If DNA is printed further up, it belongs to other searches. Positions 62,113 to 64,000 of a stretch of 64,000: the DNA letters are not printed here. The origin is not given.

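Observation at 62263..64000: Possible type XI (Slam/DUF560) secretion pair with an unusual non-lipoprotein cargo: FecR domain fused to a TbpB-like barrel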

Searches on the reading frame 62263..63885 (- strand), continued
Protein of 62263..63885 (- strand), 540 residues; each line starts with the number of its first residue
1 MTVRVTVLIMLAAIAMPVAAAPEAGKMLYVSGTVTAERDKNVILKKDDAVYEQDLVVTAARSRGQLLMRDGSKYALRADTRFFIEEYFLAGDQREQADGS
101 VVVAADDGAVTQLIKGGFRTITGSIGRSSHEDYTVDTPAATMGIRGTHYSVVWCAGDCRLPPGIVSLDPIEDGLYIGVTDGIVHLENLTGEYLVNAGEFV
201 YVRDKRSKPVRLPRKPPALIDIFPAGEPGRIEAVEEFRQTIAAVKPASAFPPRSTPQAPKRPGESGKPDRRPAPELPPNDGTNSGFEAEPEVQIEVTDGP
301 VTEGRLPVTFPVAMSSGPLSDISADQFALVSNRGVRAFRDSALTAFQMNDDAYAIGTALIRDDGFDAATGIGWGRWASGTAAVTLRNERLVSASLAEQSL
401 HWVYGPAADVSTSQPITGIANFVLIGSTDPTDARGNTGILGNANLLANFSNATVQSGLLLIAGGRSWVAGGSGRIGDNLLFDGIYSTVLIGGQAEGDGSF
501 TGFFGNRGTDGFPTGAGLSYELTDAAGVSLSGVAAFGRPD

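Call 20: find_encoding_contigs(protein=P0018, flank=10000, max_places=2)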
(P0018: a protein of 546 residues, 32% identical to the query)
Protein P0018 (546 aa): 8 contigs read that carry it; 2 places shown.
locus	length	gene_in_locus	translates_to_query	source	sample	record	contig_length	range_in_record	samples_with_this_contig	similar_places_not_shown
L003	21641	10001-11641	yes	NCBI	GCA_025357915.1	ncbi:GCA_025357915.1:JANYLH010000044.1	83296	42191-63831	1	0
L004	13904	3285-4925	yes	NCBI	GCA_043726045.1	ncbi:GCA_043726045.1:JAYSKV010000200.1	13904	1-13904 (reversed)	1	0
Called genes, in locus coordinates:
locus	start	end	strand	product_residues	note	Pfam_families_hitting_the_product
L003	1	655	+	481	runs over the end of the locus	PF19295:SufBD_N, PF01458:SUFBD_core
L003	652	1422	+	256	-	PF00005:ABC_tran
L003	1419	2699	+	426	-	PF01458:SUFBD_core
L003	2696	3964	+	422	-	PF00155:Aminotran_1_2, PF00266:Aminotran_5, PF01212:Beta_elim_lyase (weak), PF01041:DegT_DnrJ_EryC1 (weak)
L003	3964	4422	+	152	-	PF01592:NifU_N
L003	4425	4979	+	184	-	PF01883:FeS_assembly_P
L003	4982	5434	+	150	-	PF00300:His_Phos_1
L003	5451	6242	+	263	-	PF02900:LigB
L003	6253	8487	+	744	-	PF05226:CHASE2, PF00211:Guanylate_cyc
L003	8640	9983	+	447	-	PF14559:TPR_19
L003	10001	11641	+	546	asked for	PF04773:FecR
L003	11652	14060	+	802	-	PF07992:Pyr_redox_2, PF13738:Pyr_redox_3, PF00027:cNMP_binding, PF13247:Fer4_11, PF00037:Fer4 (weak), PF12837:Fer4_6 (weak), PF13237:Fer4_10 (weak), PF12838:Fer4_7, +3 more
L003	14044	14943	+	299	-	-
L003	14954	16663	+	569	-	PF00498:FHA (faint), PF02085:Cytochrom_CIII (faint), PF09699:Paired_CXXCH_1 (faint), PF14537:Cytochrom_c3_2 (weak)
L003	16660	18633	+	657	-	PF03928:HbpS-like (weak)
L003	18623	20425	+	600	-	-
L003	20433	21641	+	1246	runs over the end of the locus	PF14522:Cytochrome_C7 (faint), PF14537:Cytochrom_c3_2 (faint), PF08309:LVIVD (faint)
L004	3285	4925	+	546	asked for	PF04773:FecR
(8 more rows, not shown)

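Call 21: find_encoding_contigs(protein=P0014, flank=10000, max_places=2)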
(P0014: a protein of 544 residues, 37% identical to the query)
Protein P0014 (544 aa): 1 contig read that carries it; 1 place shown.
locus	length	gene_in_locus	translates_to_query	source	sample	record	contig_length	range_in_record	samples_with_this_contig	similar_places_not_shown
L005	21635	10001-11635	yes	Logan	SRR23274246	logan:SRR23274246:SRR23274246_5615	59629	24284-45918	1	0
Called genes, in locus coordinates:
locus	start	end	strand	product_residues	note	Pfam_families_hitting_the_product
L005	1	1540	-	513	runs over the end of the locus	PF00515:TPR_1 (faint), PF07719:TPR_2 (faint), PF13181:TPR_8 (faint), PF13424:TPR_12 (faint), PF13428:TPR_14 (faint), PF13431:TPR_17 (faint), PF00685:Sulfotransfer_1, PF13469:Sulfotransfer_3, +1 more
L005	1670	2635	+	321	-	PF01209:Ubie_methyltran (weak), PF08241:Methyltransf_11, PF13649:Methyltransf_25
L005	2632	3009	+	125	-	PF16108:DUF4826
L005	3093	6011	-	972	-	PF07715:Plug, PF00593:TonB_dep_Rec_b-barrel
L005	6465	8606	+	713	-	PF05226:CHASE2, PF00211:Guanylate_cyc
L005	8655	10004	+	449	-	PF07719:TPR_2 (faint), PF13432:TPR_16 (weak), PF14559:TPR_19 (weak)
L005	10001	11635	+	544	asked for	PF04773:FecR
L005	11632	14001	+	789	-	PF07992:Pyr_redox_2, PF13738:Pyr_redox_3, PF00027:cNMP_binding, PF13247:Fer4_11, PF00037:Fer4 (weak), PF12837:Fer4_6 (weak), PF12838:Fer4_7 (weak), PF13187:Fer4_9 (weak), +7 more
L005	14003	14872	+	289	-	-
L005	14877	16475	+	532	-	PF02085:Cytochrom_CIII (faint), PF09699:Paired_CXXCH_1 (faint), PF14537:Cytochrom_c3_2 (faint), PF22113:Mtrc-MtrF_II-IV_dom (faint), PF14522:Cytochrome_C7 (weak)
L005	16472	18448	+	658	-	PF03928:HbpS-like (weak)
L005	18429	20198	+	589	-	-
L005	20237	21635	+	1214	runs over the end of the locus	PF14537:Cytochrom_c3_2 (faint), PF08309:LVIVD (weak)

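Call 22: find_encoding_contigs(protein=P0022, flank=10000, max_places=2)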
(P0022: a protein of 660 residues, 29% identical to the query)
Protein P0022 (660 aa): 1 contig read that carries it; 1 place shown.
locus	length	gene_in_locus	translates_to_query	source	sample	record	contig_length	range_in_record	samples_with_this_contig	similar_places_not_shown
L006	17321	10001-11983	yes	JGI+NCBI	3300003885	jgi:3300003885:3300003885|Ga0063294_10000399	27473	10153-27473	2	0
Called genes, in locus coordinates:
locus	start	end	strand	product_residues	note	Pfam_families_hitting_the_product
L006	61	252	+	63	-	-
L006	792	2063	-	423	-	PF13176:TPR_7 (faint), PF13181:TPR_8 (faint), PF13428:TPR_14 (faint), PF07719:TPR_2 (faint), PF23914:TPR_CcmH_CycH, PF14559:TPR_19 (weak), PF00515:TPR_1 (weak), PF23892:Ig_CycH, +1 more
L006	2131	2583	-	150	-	PF03918:CcmH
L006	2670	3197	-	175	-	PF00578:AhpC-TSA, PF08534:Redoxin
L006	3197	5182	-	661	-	PF01578:Cytochrom_C_asm, PF16327:CcmF_C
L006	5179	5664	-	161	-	PF03100:CcmE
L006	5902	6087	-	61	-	PF04995:CcmD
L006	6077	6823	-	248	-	PF01578:Cytochrom_C_asm, PF27518:CcmC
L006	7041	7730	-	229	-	PF03379:CcmB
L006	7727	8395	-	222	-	PF02463:SMC_N (faint), PF00005:ABC_tran, PF13304:AAA_21 (faint)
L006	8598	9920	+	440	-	PF13371:TPR_9 (weak), PF04575:SlipAM, PF10082:BBP2_2 (faint)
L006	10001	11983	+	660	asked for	PF04773:FecR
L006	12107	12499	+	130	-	-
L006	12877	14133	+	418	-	PF00365:PFK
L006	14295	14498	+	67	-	-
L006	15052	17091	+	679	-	PF03030:H_PPase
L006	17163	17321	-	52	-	?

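Call 40: find_encoding_contigs(protein=P0036, flank=10000, max_places=2)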
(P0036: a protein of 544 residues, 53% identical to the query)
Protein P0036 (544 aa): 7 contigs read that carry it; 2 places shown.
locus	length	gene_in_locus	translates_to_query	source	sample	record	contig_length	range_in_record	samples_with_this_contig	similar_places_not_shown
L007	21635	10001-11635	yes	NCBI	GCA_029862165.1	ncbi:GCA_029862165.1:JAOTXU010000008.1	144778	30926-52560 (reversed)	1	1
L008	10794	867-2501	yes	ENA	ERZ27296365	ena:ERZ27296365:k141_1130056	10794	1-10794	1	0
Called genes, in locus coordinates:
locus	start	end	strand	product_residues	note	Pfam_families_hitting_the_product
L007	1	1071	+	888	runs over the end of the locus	PF06347:SH3_4 (faint), PF08239:SH3_3, PF16847:AvrPtoB_bdg (faint), PF08239:SH3_3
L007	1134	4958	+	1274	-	PF13435:Cytochrome_C554 (faint), PF08309:LVIVD (faint)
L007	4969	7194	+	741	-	PF14522:Cytochrome_C7 (faint), PF13435:Cytochrome_C554, PF08239:SH3_3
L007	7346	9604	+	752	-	PF05226:CHASE2, PF00211:Guanylate_cyc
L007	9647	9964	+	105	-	PF07238:PilZ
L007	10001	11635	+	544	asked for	PF08239:SH3_3 (weak), PF14559:TPR_19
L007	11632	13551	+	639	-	PF04773:FecR (faint)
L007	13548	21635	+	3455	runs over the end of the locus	PF17803:Cadherin_4, PF17892:Cadherin_5, PF17963:Big_9, PF17803:Cadherin_4, PF17963:Big_9, PF17803:Cadherin_4, PF17892:Cadherin_5, PF17963:Big_9, +13 more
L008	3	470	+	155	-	PF00211:Guanylate_cyc (weak)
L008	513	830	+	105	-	PF07238:PilZ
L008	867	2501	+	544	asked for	PF08239:SH3_3 (weak), PF14559:TPR_19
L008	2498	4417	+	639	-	PF04773:FecR (faint)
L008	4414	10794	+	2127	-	?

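Call 41: find_encoding_contigs(protein=P0035, flank=10000, max_places=1)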
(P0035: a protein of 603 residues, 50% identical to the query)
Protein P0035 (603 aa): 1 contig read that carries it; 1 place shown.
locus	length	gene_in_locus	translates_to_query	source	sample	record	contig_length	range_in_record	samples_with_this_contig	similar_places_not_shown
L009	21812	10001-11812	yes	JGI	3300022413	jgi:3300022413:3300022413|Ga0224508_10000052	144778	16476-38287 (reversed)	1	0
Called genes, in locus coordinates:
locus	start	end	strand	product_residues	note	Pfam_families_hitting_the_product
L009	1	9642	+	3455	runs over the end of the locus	PF17803:Cadherin_4, PF17892:Cadherin_5, PF17963:Big_9, PF17803:Cadherin_4, PF17963:Big_9, PF17803:Cadherin_4, PF17892:Cadherin_5, PF17963:Big_9, +13 more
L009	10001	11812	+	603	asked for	PF06347:SH3_4 (faint), PF08239:SH3_3, PF13432:TPR_16 (weak), PF14559:TPR_19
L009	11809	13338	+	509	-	PF04773:FecR (weak)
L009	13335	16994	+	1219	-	PF17803:Cadherin_4, PF17892:Cadherin_5, PF17963:Big_9, PF17803:Cadherin_4, PF17963:Big_9, PF17803:Cadherin_4, PF17892:Cadherin_5, PF17963:Big_9, +7 more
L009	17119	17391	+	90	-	PF07238:PilZ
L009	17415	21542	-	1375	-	PF00270:DEAD, PF04851:ResIII, PF00271:Helicase_C, PF22590:Cas3-like_C_2 (weak), PF19306:WHD_Lhr, PF08494:DEAD_assoc, PF23235:WHD_3rd_Lhr, PF23234:WHD_4th_Lhr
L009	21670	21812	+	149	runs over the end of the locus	-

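Call 42: find_encoding_contigs(protein=P0004, flank=10000, max_places=1)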
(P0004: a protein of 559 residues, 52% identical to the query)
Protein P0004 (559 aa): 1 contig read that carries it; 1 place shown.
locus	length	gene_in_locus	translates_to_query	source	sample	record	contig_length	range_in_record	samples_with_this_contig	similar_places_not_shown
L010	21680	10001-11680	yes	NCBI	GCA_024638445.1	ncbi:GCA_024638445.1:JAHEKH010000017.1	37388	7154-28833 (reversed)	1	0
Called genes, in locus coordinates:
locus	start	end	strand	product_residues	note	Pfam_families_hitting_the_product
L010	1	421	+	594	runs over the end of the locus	-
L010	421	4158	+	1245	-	PF14522:Cytochrome_C7 (faint), PF14537:Cytochrom_c3_2 (faint), PF08309:LVIVD (faint)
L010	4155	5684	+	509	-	PF14522:Cytochrome_C7 (faint), PF13435:Cytochrome_C554, PF08239:SH3_3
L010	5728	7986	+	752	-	PF05226:CHASE2, PF00211:Guanylate_cyc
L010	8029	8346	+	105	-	PF07238:PilZ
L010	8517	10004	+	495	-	PF08239:SH3_3, PF13432:TPR_16, PF14559:TPR_19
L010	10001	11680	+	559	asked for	PF04773:FecR (weak)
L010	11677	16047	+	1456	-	PF17803:Cadherin_4, PF17892:Cadherin_5, PF17963:Big_9, PF17803:Cadherin_4, PF17892:Cadherin_5, PF17963:Big_9, PF17803:Cadherin_4, PF17892:Cadherin_5, +8 more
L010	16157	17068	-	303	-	PF03160:Calx-beta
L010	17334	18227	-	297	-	PF13650:Asp_protease_2 (faint), PF13975:gag-asp_proteas (faint)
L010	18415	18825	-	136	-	-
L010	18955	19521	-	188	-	PF04366:Ysc84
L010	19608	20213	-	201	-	-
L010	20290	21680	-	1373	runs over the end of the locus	PF00270:DEAD, PF04851:ResIII, PF00271:Helicase_C, PF22590:Cas3-like_C_2 (weak), PF19306:WHD_Lhr, PF08494:DEAD_assoc, PF23235:WHD_3rd_Lhr, PF23234:WHD_4th_Lhr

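Call 45: predict_structure(alignment_id=A1)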
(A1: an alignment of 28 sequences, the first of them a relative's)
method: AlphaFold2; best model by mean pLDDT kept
length: 598 residues; sequences in the alignment: 28
mean_pLDDT: 87.0   pTM: 0.51
mean pLDDT of the five models: 87.0, 86.9, 86.9, 86.6, 85.6
residues with pLDDT >= 90: 379; 70-90: 154; 50-70: 21; < 50: 44
segments of 3 or more residues with pLDDT < 50: 1-15, 86-90, 160-175, 305-311
pLDDT, mean of each block of 10 residues (from residue 1): 30 59 83 95 92 91 91 94 58 84 90 93 91 94 93 81 36 51 61 90 92 92 93 91 94 90 92 86 87 84 55 83 97 91 89 98 89 96 92 97 93 97 88 96 95 92 95 89 91 92 96 91 96 89 95 96 94 97 96 95
secondary structure, 60 per line:
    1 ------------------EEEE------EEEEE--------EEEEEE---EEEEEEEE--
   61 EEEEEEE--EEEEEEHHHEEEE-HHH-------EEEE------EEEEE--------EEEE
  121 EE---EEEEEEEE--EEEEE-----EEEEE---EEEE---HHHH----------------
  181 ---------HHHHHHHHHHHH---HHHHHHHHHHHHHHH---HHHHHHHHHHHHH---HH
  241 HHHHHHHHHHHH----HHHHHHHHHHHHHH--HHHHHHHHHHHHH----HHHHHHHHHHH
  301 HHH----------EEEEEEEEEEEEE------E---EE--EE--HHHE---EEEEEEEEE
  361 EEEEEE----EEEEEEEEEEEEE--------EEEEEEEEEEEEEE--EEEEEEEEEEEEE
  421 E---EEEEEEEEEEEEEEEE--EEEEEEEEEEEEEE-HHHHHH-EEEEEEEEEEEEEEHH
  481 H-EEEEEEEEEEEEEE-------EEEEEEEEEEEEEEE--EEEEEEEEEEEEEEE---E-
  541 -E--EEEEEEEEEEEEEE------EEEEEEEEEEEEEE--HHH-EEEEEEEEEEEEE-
elements in order: E19-22 E29-33 E42-47 E51-58 E61-67 E70-75 E79-82 E94-97 E104-108 E117-122 E126-133 E136-140 E146-150 E154-157 H161-164 H190-201 H205-219 H223-235 H239-252 H257-270 H273-285 H290-303 E314-326 E352-366 E371-383 E392-405 E408-421 E425-440 E443-456 H458-463 E465-478 E483-496 E504-518 E521-535 E545-558 E565-578 E585-597

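Call 51: fold_search(model_id=the predicted structure, library=pdb)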
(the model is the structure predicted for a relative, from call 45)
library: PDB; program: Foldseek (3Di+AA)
matches with E <= 10: 1543; with E <= 0.001: 305
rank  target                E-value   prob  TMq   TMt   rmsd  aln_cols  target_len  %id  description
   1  9b8a                  2.0e-08  1.00  0.28  0.29  17.8       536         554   11  Cryo-EM structure of E. coli cellulose synthase subunit C (released 2025-02-19)
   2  2x9k                  4.1e-08  1.00  0.33  0.62   6.3       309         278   11  Structure of a E.coli porin (released 2011-01-26)
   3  2iwv_A                4.4e-08  1.00  0.33  0.63   5.3       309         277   10  Structure of the monomeric outer membrane porin OmpG in the open and closed conformation (released 2006-08-14)
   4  9b8h_A                6.0e-08  1.00  0.26  0.26  18.4       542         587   10  Cryo-EM structure of E. coli cellulose synthase subunit C with cellotetraose (released 2025-02-19)
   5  4v3h_B                6.3e-08  1.00  0.33  0.56   6.0       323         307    9  Crystal structure of CymA from Klebsiella oxytoca (released 2015-06-03)
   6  9a7d_A                8.2e-08  1.00  0.13  0.15  16.7       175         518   20  Integrative model of YRVJ-YACD by crosslinking MS and deep learning (released 2024-09-18)
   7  2y0h                  8.6e-08  1.00  0.26  0.39  11.1       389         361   11  Crystal Structure of Pseudomonas Aeruginosa OpdL (released 2011-12-21)
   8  3sy9_C                9.1e-08  1.00  0.24  0.36  11.5       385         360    8  Crystal structure of Pseudomonas aeruginosa OccD2 (OpdC) (released 2012-02-08)
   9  5dl7                  1.4e-07  1.00  0.26  0.35  11.3       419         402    9  Crystal structure of Acinetobacter baumannii OccAB3 (released 2016-02-03)
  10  6ehe                  1.6e-07  1.00  0.30  0.55   9.6       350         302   10  OmpTdeltaL8 (loop L8 deletion mutant of OmpT), an outer membrane protein of Vibrio cholerae (released 2018-04-25)
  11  2f1c                  1.6e-07  1.00  0.30  0.61   5.7       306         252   10  Crystal structure of the monomeric porin OmpG (released 2006-06-27)
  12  3npf_B                1.8e-07  1.00  0.11  0.22  14.6       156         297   22  Crystal structure of a putative dipeptidyl-peptidase VI (BACOVA_00612) from Bacteroides ovatus at 1.72 A resolution (released 2010-07-28)
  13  4r0k_B                1.9e-07  1.00  0.12  0.21  12.3       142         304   22  Crystal structure of a putative dipeptidyl-peptidase VI (BT_1314) from Bacteroides thetaiotaomicron VPI-5482 at 1.75 A (released 2014-08-20)
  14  2wvp                  2.0e-07  1.00  0.31  0.62   5.7       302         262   10  Synthetically modified OmpG (released 2010-07-14)
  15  4v3h_A                2.1e-07  1.00  0.32  0.55   5.9       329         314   10  Crystal structure of CymA from Klebsiella oxytoca (released 2015-06-03)
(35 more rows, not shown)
